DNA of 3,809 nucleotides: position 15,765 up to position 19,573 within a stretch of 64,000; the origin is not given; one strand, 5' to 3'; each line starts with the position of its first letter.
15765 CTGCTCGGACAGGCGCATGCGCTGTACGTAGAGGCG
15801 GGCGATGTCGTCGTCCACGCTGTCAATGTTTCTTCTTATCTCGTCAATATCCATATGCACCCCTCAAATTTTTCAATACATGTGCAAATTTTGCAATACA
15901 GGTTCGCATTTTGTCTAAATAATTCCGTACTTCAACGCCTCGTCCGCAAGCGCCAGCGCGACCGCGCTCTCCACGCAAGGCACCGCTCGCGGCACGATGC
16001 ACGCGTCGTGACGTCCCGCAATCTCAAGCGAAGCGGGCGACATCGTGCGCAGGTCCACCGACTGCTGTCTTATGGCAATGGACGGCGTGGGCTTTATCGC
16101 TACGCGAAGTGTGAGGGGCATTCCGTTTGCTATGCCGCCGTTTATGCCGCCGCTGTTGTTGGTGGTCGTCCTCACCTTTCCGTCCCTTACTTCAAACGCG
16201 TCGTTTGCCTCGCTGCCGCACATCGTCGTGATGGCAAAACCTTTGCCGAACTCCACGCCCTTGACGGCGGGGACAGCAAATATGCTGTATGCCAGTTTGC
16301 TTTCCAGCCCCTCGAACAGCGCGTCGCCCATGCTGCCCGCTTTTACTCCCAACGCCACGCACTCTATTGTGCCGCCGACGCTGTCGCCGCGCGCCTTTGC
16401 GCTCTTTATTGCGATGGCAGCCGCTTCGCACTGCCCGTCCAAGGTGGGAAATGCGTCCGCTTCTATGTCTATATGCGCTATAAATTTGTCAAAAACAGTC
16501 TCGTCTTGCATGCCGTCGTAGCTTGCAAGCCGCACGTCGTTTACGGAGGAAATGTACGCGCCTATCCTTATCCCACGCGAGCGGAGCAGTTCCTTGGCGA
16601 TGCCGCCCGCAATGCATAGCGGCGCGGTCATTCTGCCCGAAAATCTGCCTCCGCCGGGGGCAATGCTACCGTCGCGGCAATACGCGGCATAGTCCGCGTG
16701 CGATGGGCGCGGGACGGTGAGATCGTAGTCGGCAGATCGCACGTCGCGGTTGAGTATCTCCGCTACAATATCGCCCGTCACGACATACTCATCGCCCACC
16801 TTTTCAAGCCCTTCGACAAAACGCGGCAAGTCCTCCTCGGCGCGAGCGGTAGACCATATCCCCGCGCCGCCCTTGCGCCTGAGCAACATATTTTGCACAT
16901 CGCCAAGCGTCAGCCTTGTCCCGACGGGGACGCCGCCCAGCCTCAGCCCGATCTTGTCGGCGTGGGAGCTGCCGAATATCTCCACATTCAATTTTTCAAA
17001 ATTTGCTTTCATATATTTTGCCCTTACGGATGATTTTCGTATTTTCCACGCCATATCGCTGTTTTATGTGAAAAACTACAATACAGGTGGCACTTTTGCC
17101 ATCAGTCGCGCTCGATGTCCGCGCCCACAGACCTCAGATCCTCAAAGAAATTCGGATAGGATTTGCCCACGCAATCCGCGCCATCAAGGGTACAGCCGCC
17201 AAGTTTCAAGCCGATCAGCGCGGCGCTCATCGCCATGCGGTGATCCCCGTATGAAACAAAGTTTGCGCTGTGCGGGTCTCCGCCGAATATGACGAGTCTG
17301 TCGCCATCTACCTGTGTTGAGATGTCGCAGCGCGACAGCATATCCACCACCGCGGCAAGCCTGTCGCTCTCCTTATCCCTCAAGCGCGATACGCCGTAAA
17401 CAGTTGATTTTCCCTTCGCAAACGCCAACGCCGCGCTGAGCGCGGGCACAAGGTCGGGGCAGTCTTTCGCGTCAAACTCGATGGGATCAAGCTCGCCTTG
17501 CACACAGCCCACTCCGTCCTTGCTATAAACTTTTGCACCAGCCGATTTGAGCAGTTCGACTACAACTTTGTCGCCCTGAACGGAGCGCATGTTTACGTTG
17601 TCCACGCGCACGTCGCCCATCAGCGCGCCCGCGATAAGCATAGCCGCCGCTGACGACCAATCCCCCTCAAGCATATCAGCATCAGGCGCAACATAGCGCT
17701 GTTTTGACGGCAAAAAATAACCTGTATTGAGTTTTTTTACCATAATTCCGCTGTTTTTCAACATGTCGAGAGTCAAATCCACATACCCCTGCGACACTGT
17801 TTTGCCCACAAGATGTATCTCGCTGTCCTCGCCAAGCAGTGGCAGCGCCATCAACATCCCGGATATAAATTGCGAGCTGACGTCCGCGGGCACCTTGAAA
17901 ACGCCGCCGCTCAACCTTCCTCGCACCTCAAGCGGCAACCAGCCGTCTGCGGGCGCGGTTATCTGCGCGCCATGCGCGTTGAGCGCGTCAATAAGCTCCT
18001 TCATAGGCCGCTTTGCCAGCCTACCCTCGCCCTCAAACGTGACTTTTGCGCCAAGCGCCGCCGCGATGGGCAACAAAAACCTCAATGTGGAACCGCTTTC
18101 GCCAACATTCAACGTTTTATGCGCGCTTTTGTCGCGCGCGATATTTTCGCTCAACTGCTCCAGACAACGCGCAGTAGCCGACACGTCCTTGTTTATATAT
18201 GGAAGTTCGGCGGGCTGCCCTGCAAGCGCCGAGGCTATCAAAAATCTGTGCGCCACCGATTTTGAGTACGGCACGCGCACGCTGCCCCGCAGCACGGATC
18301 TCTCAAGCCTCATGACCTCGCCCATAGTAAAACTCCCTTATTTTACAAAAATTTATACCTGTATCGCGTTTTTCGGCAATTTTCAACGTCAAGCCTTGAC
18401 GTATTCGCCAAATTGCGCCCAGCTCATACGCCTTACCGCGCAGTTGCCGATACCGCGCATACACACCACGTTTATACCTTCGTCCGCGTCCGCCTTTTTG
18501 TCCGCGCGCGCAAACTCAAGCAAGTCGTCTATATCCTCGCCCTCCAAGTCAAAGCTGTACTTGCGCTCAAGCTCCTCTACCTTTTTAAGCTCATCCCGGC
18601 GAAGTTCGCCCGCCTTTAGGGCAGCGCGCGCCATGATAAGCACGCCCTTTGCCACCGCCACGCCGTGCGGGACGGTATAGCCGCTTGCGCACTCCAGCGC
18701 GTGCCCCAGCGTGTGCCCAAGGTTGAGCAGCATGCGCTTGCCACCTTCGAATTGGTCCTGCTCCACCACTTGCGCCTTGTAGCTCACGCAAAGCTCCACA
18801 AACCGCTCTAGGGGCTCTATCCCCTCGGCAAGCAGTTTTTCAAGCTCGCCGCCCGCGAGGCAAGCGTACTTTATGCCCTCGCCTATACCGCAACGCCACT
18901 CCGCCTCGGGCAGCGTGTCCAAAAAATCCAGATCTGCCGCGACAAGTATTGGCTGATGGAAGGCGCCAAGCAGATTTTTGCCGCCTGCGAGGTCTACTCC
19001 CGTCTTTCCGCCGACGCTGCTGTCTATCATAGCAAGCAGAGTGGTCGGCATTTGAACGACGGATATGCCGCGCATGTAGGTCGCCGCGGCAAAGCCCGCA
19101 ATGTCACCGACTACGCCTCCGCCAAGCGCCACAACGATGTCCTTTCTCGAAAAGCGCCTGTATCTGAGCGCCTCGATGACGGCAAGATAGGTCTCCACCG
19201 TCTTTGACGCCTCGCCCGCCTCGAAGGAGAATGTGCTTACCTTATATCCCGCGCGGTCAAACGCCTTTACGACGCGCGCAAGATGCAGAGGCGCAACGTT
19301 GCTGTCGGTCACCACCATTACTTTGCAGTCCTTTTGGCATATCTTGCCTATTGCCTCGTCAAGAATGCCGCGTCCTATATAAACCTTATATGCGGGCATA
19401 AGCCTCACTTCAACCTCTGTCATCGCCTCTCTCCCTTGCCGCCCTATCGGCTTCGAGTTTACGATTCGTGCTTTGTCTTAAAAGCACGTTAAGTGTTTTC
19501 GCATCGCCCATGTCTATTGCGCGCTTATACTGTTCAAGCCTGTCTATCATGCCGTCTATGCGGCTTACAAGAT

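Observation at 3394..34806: Highly over-represented ~30-nt interspersed motif (core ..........) with an uptake-sequence-like architecture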

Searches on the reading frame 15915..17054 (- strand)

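Call 14: search_protein_families(library=pfam, proteins=[window:15915-17054:-])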
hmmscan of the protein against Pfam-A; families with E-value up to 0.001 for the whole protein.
window:15915-17054:- (379 aa): 1 family
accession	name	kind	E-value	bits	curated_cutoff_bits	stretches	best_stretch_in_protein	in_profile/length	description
PF01264.26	Chorismate_synt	-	4.4e-93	312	27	1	22-374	1-327/327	Chorismate synthase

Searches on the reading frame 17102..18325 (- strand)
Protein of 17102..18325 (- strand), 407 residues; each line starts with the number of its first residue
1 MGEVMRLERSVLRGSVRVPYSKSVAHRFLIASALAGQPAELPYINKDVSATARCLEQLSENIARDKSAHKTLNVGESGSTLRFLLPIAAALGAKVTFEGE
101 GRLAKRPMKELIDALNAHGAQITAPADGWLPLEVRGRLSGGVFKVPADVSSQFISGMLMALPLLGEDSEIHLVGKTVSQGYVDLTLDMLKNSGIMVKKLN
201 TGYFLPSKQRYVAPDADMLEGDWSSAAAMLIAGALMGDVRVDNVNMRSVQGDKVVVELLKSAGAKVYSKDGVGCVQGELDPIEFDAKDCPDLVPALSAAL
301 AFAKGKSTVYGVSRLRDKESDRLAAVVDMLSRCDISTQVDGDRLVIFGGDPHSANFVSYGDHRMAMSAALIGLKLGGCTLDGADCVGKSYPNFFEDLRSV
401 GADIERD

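Call 14: search_protein_families(library=pfam, proteins=[window:17102-18325:-])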
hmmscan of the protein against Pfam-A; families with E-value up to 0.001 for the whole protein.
window:17102-18325:- (407 aa): 1 family
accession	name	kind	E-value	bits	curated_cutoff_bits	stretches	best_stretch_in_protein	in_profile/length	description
PF00275.25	EPSP_synthase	-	2.3e-79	267.5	22.8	1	10-397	5-417/417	EPSP synthase (3-phosphoshikimate 1-carboxyvinyltransferase)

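Call 19: find_related_loci(query=window:17102-18325:-, collection=genome_contigs, flank=10000)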
Query window:17102-18325:- (407 aa) in genome_contigs; peptide patterns used: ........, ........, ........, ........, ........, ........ (x = any residue, [..] = any of these).
600 stretches matched a pattern (row limit reached: there are more); 566 encode a relative of the query (tblastn E <= 1e-3); the best 80 are kept; 80 distinct loci.
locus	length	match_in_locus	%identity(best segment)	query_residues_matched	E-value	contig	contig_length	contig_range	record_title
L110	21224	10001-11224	35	12-401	9e-76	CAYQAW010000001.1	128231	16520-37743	MAG TPA_asm: uncultured Gammaproteobacteria bacterium isolate binchicken_co251_588 genome assembly, contig: NODE_220_len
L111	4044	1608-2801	40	21-401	2e-74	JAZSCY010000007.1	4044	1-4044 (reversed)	MAG: Eubacteriales bacterium isolate T1900044602_TS20190068.MAGScoT_cleanbin_000033 SGB_705_k141_49725, whole genome sho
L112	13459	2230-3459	36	14-405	2e-74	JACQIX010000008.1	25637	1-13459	MAG: Candidatus Daviesbacteria bacterium isolate NC_groundwater_1136_Ag_S-0.1um_38_183 S_p1_S3_coassembly_k141_190868, w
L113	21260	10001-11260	35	12-405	6e-74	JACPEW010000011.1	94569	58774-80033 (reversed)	MAG: Candidatus Daviesbacteria bacterium isolate NC_groundwater_345_Ag_B-0.1um_36_18 GD18-4_B1_scaffold_435385, whole ge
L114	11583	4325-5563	39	6-400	3e-70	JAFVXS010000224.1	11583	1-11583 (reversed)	MAG: Alistipes sp. isolate RGIG5490 Sheep_Colon.Co__c2909653, whole genome shotgun sequence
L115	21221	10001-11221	36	3-395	6e-70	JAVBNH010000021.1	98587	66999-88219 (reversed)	MAG: Oscillospiraceae bacterium isolate EPI_MAG_00074 c_000002668018, whole genome shotgun sequence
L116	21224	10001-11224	36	12-405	2e-68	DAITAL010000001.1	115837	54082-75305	MAG TPA_asm: Bacillota bacterium isolate CTOTU29496 NODE_97_length_115837_cov_10.397583, whole genome shotgun sequence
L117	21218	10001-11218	34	13-400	3e-67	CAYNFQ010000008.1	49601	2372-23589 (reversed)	MAG TPA_asm: uncultured Gammaproteobacteria bacterium isolate binchicken_co110_279 genome assembly, contig: NODE_1683_le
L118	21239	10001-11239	33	5-406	2e-67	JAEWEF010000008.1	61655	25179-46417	MAG: Fusobacteria bacterium isolate OH_PBlB_134 k127_947153, whole genome shotgun sequence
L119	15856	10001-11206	37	13-400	5e-67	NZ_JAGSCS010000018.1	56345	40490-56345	Proteiniclasticum sediminis strain BAD-10 BAD-10_scaffold18, whole genome shotgun sequence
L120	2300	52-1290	33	12-407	1e-68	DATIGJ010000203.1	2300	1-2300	MAG TPA_asm: Patescibacteria group bacterium isolate SMAG_U16418 k141_837725, whole genome shotgun sequence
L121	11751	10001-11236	35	12-405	4e-67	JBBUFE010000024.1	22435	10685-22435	MAG: Patescibacteria group bacterium isolate H52-bin063_1 H52_bin063_1_000000000024, whole genome shotgun sequence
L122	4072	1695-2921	39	7-397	3e-66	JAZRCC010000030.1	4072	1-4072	MAG: Alistipes sp. isolate T1900045120_TC20190114.MAGScoT_cleanbin_000035 SGB_4832_k141_295223, whole genome shotgun seq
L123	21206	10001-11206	38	12-398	8e-66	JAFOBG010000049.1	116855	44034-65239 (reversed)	MAG: Alistipes sp. isolate RGIG310 Dairy_cattle_Colon-1__c497830, whole genome shotgun sequence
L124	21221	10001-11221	34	13-401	3e-65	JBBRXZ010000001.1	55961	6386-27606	MAG: Candidatus Saccharimonadales bacterium isolate La5_maxbin2.247 La5_maxbin2.247_K_3191468_L_55961_cov_14.9935, whole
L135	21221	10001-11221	37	10-404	2e-61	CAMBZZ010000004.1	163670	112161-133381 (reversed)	MAG: uncultured Clostridia bacterium isolate SRR17382103_bin.29_metaWRAP_v1.3_MAG genome assembly, contig: ERZ10544652.1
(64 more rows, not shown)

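Call 23: find_homologous_proteins(query=window:17102-18325:-, max_evalue=1e-40)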
Query window:17102-18325:- (407 aa): 5591 proteins with E <= 1e-40 among 8000 candidates; the best 120 are listed.
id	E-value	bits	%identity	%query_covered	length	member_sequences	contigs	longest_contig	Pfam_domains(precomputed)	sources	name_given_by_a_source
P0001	2.9e-257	871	97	100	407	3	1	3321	PF00275.26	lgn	-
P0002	1.7e-238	809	89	100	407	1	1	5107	PF00275.26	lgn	-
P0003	4.2e-145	501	58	99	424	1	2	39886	PF00275.26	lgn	-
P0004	1.6e-110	388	47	99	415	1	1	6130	PF00275.26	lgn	-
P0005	2.3e-109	384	48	99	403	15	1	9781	PF00275.26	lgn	-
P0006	7.3e-109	382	45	98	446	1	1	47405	PF00275.26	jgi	-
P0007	2.8e-108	380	49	99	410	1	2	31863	PF00275.26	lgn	-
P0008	9.3e-105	369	47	99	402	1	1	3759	PF00275.26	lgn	-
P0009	9.6e-105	369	48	99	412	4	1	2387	PF00275.26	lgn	-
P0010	2.9e-104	367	47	98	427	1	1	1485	PF00275.26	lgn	-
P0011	9.9e-104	365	48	98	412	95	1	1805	PF00275.26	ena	-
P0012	3.8e-103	363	44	99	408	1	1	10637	PF00275.26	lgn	-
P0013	4.2e-103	363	45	99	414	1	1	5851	PF00275.26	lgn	-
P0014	6.6e-103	363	47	98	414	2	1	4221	PF00275.26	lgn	-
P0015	7.2e-103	362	47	97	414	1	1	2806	PF00275.26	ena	-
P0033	4.9e-97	343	45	99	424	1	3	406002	PF00275.26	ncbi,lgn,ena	-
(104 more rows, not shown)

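Call 24: find_encoding_contigs(protein=P0003, flank=10000, max_places=4)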
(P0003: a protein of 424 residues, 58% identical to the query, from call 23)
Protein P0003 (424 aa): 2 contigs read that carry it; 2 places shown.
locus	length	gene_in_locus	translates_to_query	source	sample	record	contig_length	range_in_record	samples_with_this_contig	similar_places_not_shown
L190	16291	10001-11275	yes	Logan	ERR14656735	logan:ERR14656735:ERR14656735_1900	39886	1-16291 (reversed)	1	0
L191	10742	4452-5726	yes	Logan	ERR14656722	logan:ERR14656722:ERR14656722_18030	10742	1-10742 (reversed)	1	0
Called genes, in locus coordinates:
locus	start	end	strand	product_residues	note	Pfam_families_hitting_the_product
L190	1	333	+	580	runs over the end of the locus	PF14559:TPR_19 (faint)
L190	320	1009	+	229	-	-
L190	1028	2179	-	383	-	-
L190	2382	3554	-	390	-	PF00390:malic, PF03949:Malic_M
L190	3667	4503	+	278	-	PF05681:Fumerase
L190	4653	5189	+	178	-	PF05683:Fumerase_C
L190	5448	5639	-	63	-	-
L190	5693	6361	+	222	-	PF07155:ECF-ribofla_trS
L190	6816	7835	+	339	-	PF18152:DAHP_snth_FXD, PF00793:DAHP_synth_1, PF03102:NeuB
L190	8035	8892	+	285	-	PF03446:NAD_binding_2 (weak), PF03807:F420_oxidored (weak), PF02153:PDH_N, PF20463:PDH_C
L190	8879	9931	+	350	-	PF00465:Fe-ADH, PF13685:Fe-ADH_2, PF01761:DHQ_synthase, PF24621:DHQS_C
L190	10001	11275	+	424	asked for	PF00275:EPSP_synthase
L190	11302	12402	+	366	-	PF01264:Chorismate_synt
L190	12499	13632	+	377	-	PF01817:CM_2, PF00800:PDT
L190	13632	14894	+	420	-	PF08501:Shikimate_dh_N, PF01202:SKI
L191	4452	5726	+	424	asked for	PF00275:EPSP_synthase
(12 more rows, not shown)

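Call 25: find_encoding_contigs(protein=P0002, flank=10000, max_places=4)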
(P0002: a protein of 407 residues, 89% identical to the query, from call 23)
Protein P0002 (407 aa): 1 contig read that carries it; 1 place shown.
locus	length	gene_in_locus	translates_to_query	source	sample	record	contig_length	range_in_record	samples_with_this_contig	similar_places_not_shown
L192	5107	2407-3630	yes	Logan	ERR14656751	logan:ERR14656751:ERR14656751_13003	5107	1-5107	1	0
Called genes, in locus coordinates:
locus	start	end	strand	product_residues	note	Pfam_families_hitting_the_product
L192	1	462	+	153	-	?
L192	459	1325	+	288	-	PF03446:NAD_binding_2 (faint), PF02153:PDH_N, PF20463:PDH_C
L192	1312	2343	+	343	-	PF00465:Fe-ADH, PF13685:Fe-ADH_2, PF01761:DHQ_synthase, PF24621:DHQS_C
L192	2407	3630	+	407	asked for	PF00275:EPSP_synthase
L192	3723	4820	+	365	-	PF01264:Chorismate_synt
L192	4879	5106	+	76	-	?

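Call 26: find_encoding_contigs(protein=P0001, flank=10000, max_places=4)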
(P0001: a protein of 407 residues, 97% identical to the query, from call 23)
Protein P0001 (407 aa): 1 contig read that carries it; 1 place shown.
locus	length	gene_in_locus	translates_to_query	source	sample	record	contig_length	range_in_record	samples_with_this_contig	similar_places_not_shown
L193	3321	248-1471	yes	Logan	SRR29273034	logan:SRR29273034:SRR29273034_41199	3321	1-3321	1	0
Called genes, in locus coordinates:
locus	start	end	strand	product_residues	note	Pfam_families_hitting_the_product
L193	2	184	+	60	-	?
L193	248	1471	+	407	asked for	PF00275:EPSP_synthase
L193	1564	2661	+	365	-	PF01264:Chorismate_synt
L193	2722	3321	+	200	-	?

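Call 29: find_encoding_contigs(protein=P0007, flank=10000, max_places=2)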
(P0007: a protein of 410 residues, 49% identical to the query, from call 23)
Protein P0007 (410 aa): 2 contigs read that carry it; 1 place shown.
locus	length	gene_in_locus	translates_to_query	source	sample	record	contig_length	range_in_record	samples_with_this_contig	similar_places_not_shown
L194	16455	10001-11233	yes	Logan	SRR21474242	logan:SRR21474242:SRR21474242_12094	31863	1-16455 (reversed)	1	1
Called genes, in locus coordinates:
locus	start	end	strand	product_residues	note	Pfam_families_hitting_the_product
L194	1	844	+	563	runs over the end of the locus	PF14559:TPR_19 (weak)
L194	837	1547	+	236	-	-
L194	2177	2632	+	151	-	-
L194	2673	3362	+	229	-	PF00702:Hydrolase, PF12710:HAD, PF13419:HAD_2, PF13242:Hydrolase_like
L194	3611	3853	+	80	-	PF13443:HTH_26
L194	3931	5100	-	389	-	PF00390:malic, PF03949:Malic_M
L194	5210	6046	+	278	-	PF05681:Fumerase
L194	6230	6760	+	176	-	PF05683:Fumerase_C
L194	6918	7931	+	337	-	PF18152:DAHP_snth_FXD, PF00793:DAHP_synth_1, PF03102:NeuB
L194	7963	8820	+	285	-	PF02153:PDH_N, PF20463:PDH_C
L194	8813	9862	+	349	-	PF00465:Fe-ADH, PF13685:Fe-ADH_2, PF01761:DHQ_synthase, PF24621:DHQS_C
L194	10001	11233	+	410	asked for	PF00275:EPSP_synthase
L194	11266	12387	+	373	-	PF01264:Chorismate_synt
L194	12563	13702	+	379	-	PF01817:CM_2, PF00800:PDT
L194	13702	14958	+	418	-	PF08501:Shikimate_dh_N, PF01202:SKI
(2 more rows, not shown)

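Call 30: find_encoding_contigs(protein=P0033, flank=10000, max_places=2)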
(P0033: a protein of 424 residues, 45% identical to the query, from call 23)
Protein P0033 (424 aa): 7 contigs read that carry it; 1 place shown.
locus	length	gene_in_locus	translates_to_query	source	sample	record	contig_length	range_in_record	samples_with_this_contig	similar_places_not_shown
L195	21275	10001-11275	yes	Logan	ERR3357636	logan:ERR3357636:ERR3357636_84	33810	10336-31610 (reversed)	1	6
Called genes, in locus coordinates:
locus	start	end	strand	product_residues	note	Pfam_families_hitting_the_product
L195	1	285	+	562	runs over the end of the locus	PF14559:TPR_19 (faint)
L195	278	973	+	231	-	-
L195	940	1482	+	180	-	-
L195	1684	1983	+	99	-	-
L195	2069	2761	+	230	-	PF00702:Hydrolase, PF12710:HAD, PF13419:HAD_2, PF13242:Hydrolase_like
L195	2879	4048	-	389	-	PF00390:malic, PF00208:ELFV_dehydrog (weak), PF03949:Malic_M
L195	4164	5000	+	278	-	PF05681:Fumerase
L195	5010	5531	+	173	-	PF05683:Fumerase_C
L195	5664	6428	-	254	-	PF07155:ECF-ribofla_trS, PF12822:ECF_trnsprt (weak)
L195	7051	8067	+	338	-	PF18152:DAHP_snth_FXD, PF00793:DAHP_synth_1, PF03102:NeuB (weak)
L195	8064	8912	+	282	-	PF02153:PDH_N, PF20463:PDH_C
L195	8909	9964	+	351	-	PF00465:Fe-ADH, PF13685:Fe-ADH_2, PF01761:DHQ_synthase, PF24621:DHQS_C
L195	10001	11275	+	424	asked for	PF00275:EPSP_synthase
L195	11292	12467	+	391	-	PF01264:Chorismate_synt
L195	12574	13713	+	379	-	PF01817:CM_2, PF00800:PDT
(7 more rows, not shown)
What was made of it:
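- Tried and rejected: Shufflon or invertase sites: synteny is conserved (calls 24, 29, 30).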

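Call 57: search_protein_families(library=pfam, proteins=[L135:7031-8506:+])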
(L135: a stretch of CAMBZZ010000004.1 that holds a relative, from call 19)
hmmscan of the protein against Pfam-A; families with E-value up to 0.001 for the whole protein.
L135:7031-8506:+ (491 aa): 1 family
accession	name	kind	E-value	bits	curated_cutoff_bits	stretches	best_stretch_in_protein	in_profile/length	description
PF01554.23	MatE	-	9.8e-47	159.1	24.9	2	28-187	1-159/161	MatE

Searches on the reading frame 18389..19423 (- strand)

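Call 14: search_protein_families(library=pfam, proteins=[window:18389-19423:-])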
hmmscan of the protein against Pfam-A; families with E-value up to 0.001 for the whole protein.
window:18389-19423:- (344 aa): 4 families
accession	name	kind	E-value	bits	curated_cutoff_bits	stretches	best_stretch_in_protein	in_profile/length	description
PF01761.26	DHQ_synthase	-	3.1e-45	153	24.2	1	66-177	3-114/115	3-dehydroquinate synthase N-terminal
PF24621.2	DHQS_C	-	1e-29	103.8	27.6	1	179-311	1-144/144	3-dehydroquinate synthase C-terminal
PF00465.25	Fe-ADH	-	6.4e-09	36.1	31.3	1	13-127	3-129/168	Iron-containing alcohol dehydrogenase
PF13685.12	Fe-ADH_2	-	7.7e-09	36.1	28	1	31-129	18-108/149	Iron-containing alcohol dehydrogenase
